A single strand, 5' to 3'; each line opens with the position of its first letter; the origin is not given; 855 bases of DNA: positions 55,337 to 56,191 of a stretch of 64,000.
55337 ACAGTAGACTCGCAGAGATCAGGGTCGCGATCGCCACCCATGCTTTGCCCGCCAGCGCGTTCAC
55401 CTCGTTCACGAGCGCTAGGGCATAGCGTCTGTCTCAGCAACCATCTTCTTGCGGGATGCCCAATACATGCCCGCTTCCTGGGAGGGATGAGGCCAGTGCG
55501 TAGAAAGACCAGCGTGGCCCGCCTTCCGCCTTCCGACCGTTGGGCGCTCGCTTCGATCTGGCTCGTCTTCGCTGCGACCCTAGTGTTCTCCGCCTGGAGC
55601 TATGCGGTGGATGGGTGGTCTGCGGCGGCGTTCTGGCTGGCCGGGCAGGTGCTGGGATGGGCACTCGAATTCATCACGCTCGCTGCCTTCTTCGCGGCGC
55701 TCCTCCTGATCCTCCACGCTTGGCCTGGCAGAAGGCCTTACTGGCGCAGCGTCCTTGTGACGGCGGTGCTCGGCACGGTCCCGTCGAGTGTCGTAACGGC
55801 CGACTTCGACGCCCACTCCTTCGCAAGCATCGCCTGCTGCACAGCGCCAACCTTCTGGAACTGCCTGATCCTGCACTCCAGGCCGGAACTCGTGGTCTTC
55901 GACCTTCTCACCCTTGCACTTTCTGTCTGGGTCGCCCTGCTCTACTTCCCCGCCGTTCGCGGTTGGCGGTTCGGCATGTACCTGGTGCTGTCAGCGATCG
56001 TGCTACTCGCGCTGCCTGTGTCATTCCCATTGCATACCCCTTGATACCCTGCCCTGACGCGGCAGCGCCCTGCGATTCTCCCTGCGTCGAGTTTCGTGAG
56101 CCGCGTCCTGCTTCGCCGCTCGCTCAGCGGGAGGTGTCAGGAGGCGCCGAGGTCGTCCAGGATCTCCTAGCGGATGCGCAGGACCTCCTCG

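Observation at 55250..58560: Degenerate tandem array of [Ig-like/helical-domain ORF fragment + small membrane protein] cassettes with a conserved coupling junction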

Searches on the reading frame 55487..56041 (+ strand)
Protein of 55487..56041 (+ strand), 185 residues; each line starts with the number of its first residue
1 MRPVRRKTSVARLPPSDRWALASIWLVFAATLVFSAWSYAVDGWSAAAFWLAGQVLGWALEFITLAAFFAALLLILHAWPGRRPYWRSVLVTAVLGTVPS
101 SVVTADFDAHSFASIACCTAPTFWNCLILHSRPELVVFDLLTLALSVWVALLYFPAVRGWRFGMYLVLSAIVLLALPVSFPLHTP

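Call 11: search_protein_families(library=pfam, proteins=[window:55487-56041:+], max_evalue=1)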
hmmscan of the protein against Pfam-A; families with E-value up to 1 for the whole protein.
window:55487-56041:+ (185 aa): 0 families

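Call 12: search_protein_families(library=ncbifam, proteins=[window:55487-56041:+], max_evalue=1)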
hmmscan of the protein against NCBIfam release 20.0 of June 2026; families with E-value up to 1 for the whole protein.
window:55487-56041:+ (185 aa): 0 families

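Call 13: find_homologous_proteins(query=window:55487-56041:+, max_evalue=0.001)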
Query window:55487-56041:+ (185 aa): 4 proteins with E <= 0.001 among 1807 candidates.
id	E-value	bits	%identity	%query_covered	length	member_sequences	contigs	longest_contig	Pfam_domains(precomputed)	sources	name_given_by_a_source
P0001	2.1e-111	389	99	98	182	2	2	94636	-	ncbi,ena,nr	ncbi:MAG: hypothetical protein M0Z66_04790 [Thermaerobacter sp.]|nr:hypothetical protein [Thermaerob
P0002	6.9e-67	243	64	95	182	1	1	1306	-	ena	-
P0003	4.9e-27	113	40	91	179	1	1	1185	-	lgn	-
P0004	1.3e-20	92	38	91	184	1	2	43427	-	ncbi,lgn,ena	-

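Call 14: find_encoding_contigs(protein=P0004, flank=10000, max_places=4)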
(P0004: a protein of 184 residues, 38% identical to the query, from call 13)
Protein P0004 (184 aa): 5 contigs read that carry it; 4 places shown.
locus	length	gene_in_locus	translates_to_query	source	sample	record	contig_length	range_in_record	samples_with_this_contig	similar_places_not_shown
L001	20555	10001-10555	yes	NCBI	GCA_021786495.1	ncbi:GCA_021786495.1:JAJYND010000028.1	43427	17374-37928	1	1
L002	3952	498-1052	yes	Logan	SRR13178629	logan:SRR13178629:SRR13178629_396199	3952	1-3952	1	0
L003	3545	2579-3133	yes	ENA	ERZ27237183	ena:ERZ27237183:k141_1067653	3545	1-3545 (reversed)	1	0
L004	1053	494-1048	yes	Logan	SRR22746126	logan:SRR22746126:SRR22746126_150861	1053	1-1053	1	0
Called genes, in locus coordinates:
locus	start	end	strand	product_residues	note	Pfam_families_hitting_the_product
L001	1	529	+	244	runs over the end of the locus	PF00392:GntR, PF07729:FCD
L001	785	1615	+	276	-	PF20020:DUF6431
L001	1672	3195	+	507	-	PF13565:HTH_32, PF00665:rve, PF09299:Mu-transpos_C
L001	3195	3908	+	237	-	PF13191:AAA_16 (weak), PF13401:AAA_22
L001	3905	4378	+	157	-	-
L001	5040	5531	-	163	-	-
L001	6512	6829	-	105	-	-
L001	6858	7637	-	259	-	PF12730:ABC2_membrane_4 (weak)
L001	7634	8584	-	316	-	PF00005:ABC_tran, PF13304:AAA_21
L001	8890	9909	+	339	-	PF00248:Aldo_ket_red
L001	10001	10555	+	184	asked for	-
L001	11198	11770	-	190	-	PF18731:HEPN_Swt1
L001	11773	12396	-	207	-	PF17278:DUF5343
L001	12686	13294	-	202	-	PF19502:DUF6036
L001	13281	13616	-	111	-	-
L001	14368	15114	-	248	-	PF01695:IstB_IS21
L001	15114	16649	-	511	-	PF00665:rve, PF22483:Mu-transpos_C_2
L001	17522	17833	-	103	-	PF02604:PhdYeFM_antitox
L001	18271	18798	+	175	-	PF13673:Acetyltransf_10 (weak), PF00583:Acetyltransf_1, PF13302:Acetyltransf_3, PF13508:Acetyltransf_7, PF08445:FR47 (faint)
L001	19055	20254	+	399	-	PF01266:DAO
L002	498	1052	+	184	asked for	-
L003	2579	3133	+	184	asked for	-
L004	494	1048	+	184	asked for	-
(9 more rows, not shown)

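Call 15: find_encoding_contigs(protein=P0001, flank=10000, max_places=4)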
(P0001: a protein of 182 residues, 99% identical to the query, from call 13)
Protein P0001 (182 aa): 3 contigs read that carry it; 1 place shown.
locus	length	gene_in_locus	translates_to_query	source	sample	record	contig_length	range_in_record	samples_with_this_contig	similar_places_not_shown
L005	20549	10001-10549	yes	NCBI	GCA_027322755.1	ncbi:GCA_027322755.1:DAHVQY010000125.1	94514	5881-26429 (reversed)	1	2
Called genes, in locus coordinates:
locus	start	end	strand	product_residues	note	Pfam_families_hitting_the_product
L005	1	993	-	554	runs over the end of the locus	PF00920:ILVD_EDD_N, PF24877:ILV_EDD_C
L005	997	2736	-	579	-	PF02776:TPP_enzyme_N, PF00205:TPP_enzyme_M, PF02775:TPP_enzyme_C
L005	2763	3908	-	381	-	PF00180:Iso_dh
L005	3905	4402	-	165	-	PF00694:Aconitase_C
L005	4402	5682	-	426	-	PF00330:Aconitase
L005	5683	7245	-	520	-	PF00682:HMGL-like, PF22617:HCS_D2, PF08502:LeuA_dimer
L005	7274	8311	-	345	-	PF00670:AdoHcyase_NAD (weak), PF02826:2-Hacid_dh_C, PF02629:CoA_binding (faint), PF03446:NAD_binding_2 (weak), PF03807:F420_oxidored (faint), PF07991:KARI_N, PF01450:KARI_C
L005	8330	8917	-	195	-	PF01842:ACT, PF22629:ACT_AHAS_ss, PF13710:ACT_5, PF10369:ALS_ss_C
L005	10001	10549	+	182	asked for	-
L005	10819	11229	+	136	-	PF22888:FIMAH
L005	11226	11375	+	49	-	-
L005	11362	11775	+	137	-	-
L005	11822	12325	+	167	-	-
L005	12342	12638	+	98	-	-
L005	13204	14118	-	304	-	PF13391:HNH_2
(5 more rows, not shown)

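Call 16: find_encoding_contigs(protein=P0002, flank=10000, max_places=4)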
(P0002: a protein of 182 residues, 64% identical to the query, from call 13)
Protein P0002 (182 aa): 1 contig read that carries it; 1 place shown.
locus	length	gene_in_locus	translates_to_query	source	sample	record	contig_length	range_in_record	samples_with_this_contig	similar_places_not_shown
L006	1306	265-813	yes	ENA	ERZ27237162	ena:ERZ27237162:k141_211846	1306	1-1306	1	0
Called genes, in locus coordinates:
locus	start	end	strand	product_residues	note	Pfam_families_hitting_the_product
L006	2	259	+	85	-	?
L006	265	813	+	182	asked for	-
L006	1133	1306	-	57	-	?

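Call 17: find_encoding_contigs(protein=P0003, flank=10000, max_places=4)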
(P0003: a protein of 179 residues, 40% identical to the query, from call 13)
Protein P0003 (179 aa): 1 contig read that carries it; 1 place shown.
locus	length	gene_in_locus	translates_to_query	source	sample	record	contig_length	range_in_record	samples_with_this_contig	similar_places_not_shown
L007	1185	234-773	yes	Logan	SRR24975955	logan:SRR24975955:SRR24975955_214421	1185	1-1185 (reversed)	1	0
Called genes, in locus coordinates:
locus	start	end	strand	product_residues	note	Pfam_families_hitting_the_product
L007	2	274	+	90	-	?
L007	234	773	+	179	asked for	-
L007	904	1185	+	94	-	?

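Call 26: find_related_loci(query=A2, collection=genome_contigs, flank=10000)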
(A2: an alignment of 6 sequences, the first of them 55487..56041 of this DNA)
Query A2 (185 aa) in genome_contigs; peptide patterns used: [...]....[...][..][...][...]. (x = any residue, [..] = any of these).
98 stretches matched a pattern, but none encodes a relative of the query by tblastn (E <= 1e-3).

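Call 37: search_protein_representatives(alignment_id=A2)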
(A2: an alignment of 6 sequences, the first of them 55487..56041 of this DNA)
Query: 6 sequences, 181 profile positions. Proteins with E-value up to 0.001 (for the whole library): 8; up to 1e-10: 8; up to 1e-30: 5. The best 8 are listed.
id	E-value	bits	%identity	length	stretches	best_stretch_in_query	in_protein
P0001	1.0e-77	276.1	-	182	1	1-180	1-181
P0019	4.4e-59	215.4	-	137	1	45-179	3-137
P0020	1.4e-47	177.9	-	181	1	8-178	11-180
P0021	2.9e-47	176.8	-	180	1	1-171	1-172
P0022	8.0e-38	146.1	-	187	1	1-178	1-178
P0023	2.9e-29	118.2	-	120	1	59-174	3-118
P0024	4.8e-16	75.1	-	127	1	61-173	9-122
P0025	7.1e-15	71.3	-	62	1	1-56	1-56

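Call 52: predict_structure(alignment_id=A2)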
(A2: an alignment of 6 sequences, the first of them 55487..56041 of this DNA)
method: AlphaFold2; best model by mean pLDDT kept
length: 185 residues; sequences in the alignment: 6
mean_pLDDT: 57.9   pTM: 0.38
mean pLDDT of the five models: 57.9, 56.4, 52.6, 52.5, 52.4
residues with pLDDT >= 90: 0; 70-90: 21; 50-70: 112; < 50: 52
segments of 3 or more residues with pLDDT < 50: 7-13, 99-103, 105-133, 176-185
pLDDT, mean of each block of 10 residues (from residue 1): 51 57 72 66 70 69 66 63 63 55 48 44 42 53 63 58 63 50 37
secondary structure, 60 per line:
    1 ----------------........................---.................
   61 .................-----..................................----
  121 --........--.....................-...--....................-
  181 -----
elements in order: H17-40 H44-77 H83-116 H123-130 H133-153 H160-179

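Call 57: search_protein_families(library=padloc, proteins=[window:55487-56041:+, P0004], max_evalue=0.1)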
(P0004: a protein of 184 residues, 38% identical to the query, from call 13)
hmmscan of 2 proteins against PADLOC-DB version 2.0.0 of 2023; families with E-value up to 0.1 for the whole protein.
window:55487-56041:+ (185 aa): 0 families

P0004 (184 aa): 0 families

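Call 58: search_protein_families(library=phrogs, proteins=[window:55487-56041:+, P0004], max_evalue=0.1)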
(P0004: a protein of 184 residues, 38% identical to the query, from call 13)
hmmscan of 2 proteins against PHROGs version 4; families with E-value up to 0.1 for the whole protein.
window:55487-56041:+ (185 aa): 1 family
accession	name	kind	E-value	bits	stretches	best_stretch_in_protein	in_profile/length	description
phrog_37924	-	unknown function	0.076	14.1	1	148-176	6-34/69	-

P0004 (184 aa): 0 families

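Call 62: find_encoding_contigs(protein=P0022, flank=10000, max_places=3)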
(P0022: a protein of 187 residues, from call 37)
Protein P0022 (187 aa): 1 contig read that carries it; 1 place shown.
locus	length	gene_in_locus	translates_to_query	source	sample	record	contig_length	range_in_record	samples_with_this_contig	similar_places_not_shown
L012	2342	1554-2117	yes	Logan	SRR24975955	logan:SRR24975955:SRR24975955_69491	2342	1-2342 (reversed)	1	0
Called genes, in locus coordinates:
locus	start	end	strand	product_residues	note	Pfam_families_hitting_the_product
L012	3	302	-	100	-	?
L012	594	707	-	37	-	-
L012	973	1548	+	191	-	PF22888:FIMAH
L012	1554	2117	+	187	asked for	-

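Call 63: find_encoding_contigs(protein=P0021, flank=10000, max_places=3)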
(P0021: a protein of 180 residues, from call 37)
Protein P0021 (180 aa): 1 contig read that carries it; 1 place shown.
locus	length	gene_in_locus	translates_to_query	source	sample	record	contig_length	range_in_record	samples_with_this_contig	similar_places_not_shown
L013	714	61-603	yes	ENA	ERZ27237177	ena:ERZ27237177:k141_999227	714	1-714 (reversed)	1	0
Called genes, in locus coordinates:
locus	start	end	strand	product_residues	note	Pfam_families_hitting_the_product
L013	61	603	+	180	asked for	-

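Call 68: predict_structure(alignment_id=A4)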
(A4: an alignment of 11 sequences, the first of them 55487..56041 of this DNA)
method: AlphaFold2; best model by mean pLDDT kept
length: 185 residues; sequences in the alignment: 11
mean_pLDDT: 79.9   pTM: 0.67
mean pLDDT of the five models: 79.9, 77.2, 71.7, 70.4, 67.6
residues with pLDDT >= 90: 35; 70-90: 107; 50-70: 39; < 50: 4
segments of 3 or more residues with pLDDT < 50: 182-185
pLDDT, mean of each block of 10 residues (from residue 1): 61 71 88 89 88 88 89 90 89 83 72 59 67 78 88 88 91 74 47
secondary structure, 60 per line:
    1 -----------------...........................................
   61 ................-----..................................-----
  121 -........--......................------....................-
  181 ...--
elements in order: H18-76 H82-115 H122-129 H132-153 H160-179

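Call 73: fold_search(model_id=the predicted structure, library=pdb)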
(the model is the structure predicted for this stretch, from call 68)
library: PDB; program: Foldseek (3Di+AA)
matches with E <= 10: 36; with E <= 0.001: 0
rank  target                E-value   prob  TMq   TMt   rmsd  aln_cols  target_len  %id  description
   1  7k2t_D                1.2e+00  0.16  0.24  0.23  11.4       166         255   16  Mg2+/ATP-bound structure of the full-length WzmWzt O antigen ABC transporter in lipid nanodiscs (released 2021-01-13)
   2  7o12_E                1.8e+00  0.18  0.29  0.23  13.6       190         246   15  ABC transporter NosDFY, AMPPNP-bound in GDN (released 2022-04-13)
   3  8y5f_C                2.0e+00  0.14  0.26  0.21  11.3       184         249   15  Cryo-EM structure of E.coli spermidine transporter PotABC (released 2024-10-09)
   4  7o0y_E                2.1e+00  0.10  0.23  0.18  14.4       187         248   15  ABC transporter NosDFY, nucleotide-free in GDN (released 2022-04-13)
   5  6m96_B                2.4e+00  0.10  0.25  0.21  12.9       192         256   14  ATP-bound conformation of the WzmWzt O antigen ABC transporter (released 2019-03-06)
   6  7znq_Y                2.5e+00  0.10  0.23  0.18  14.3       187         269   15  ABC transporter complex NosDFYL in GDN (released 2022-08-03)
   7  7k2t_B                2.9e+00  0.08  0.24  0.21  13.8       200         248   14  Mg2+/ATP-bound structure of the full-length WzmWzt O antigen ABC transporter in lipid nanodiscs (released 2021-01-13)
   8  7o0z_E                3.2e+00  0.09  0.24  0.19  13.4       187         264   13  ABC transporter NosFY, nucleotide-free in GDN (released 2022-11-02)
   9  7ahd_A                3.4e+00  0.07  0.25  0.12  17.1       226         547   15  OpuA (E190Q) occluded (released 2020-11-25)
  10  9u9z_B                4.1e+00  0.09  0.27  0.22  14.2       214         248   13  Cryo-EM structure of cyanobacterial bicarbonate transporter CmpBCD (released 2026-04-01)
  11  7qba_E                4.1e+00  0.06  0.21  0.18  12.9       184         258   15  CryoEM structure of the ABC transporter NosDFY complexed with nitrous oxide reductase NosZ (released 2022-08-03)
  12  7wu9_R                4.1e+00  0.06  0.23  0.18  12.9       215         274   15  Cryo-EM structure of the human EP3-Gi signaling complex (released 2022-08-17)
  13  8dl0_B                4.5e+00  0.06  0.24  0.19  11.8       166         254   15  CryoEM structure of the nucleotide-free and open channel A.aeolicus WzmWzt transporter (released 2022-09-21)
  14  7s8m_R                4.8e+00  0.06  0.23  0.19  19.4       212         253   14  CryoEM structure of Gi-coupled MRGPRX2 with peptide agonist Cortistatin-14 (released 2021-11-17)
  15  7wn0_A                4.8e+00  0.04  0.19  0.12  16.9       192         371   12  Structure of PfENT1(Y190A) in complex with nanobody 19 (released 2023-02-01)
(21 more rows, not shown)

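Call 84: search_dna_similar(query=window:55487-56041:+, collection=phages, mode=protein, max_evalue=0.01, max_rows=10)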
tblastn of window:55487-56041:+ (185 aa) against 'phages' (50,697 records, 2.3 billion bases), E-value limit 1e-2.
No match.

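Call 85: search_dna_similar(query=window:55487-56041:+, collection=plasmids, mode=protein, max_evalue=0.01, max_rows=10)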
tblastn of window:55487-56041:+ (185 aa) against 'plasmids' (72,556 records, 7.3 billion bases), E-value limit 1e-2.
No match.

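Call 93: find_encoding_contigs(protein=P0020, flank=10000, max_places=3)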
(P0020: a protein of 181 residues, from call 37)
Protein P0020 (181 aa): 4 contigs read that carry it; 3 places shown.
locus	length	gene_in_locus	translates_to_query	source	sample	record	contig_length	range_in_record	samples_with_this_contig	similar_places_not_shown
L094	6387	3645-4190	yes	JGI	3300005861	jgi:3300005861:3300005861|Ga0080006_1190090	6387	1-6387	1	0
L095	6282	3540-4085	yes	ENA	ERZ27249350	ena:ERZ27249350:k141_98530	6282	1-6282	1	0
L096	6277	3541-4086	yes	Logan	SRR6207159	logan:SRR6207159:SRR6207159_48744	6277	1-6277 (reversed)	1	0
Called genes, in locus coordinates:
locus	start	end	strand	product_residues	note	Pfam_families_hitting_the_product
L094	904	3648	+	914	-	PF19077:Big_13 (faint), PF24893:DUF7743 (faint), PF22888:FIMAH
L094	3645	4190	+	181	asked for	-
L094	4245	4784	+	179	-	-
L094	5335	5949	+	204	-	-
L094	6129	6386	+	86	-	?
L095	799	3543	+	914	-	PF19077:Big_13 (faint), PF24893:DUF7743 (faint), PF22888:FIMAH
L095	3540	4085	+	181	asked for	-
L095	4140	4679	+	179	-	-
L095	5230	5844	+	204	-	-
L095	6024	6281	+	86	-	?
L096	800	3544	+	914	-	PF19077:Big_13 (faint), PF24893:DUF7743 (faint), PF22888:FIMAH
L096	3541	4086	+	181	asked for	-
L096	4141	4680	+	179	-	-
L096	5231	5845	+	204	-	-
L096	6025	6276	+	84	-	?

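Call 94: find_encoding_contigs(protein=P0024, flank=10000, max_places=3)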
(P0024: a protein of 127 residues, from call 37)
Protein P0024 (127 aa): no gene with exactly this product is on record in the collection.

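Call 98: search_protein_families(library=pfam, proteins=[L094:904-3645:+, L094:4245-4781:+, L094:5335-5946:+], max_evalue=0.1)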
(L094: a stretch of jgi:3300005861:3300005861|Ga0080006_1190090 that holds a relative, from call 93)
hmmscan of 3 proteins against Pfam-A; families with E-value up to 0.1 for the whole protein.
L094:904-3645:+ (914 aa): 8 families
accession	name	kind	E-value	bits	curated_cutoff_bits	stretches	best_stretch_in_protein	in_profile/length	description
PF19077.6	Big_13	-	2.3e-12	47.7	27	1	521-576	48-102/102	Bacterial Ig-like domain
PF22888.1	FIMAH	-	1.5e-11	45.1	24.8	1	831-909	2-80/81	FIMAH domain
PF24893.1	DUF7743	-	6.8e-06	26.2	27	0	574-614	2-41/120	Domain of unknown function (DUF7743)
PF13750.12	Big_3_3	-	0.00025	21.2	27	0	714-763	14-62/157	Bacterial Ig-like domain (group 3)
PF01835.25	MG2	-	0.00035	21.3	32.8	1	414-451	43-80/96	MG2 domain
PF02494.22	HYR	-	0.0022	18.7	21.7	0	741-827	2-80/81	HYR domain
PF22352.2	K319L-like_PKD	-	0.018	15.5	27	0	783-826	41-84/84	K319L-like, PKD domain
PF13860.13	FlgD_ig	-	0.023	15.1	27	1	81-108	46-76/79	FlgD Ig-like domain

L094:4245-4781:+ (179 aa): 0 families

L094:5335-5946:+ (204 aa): 0 families
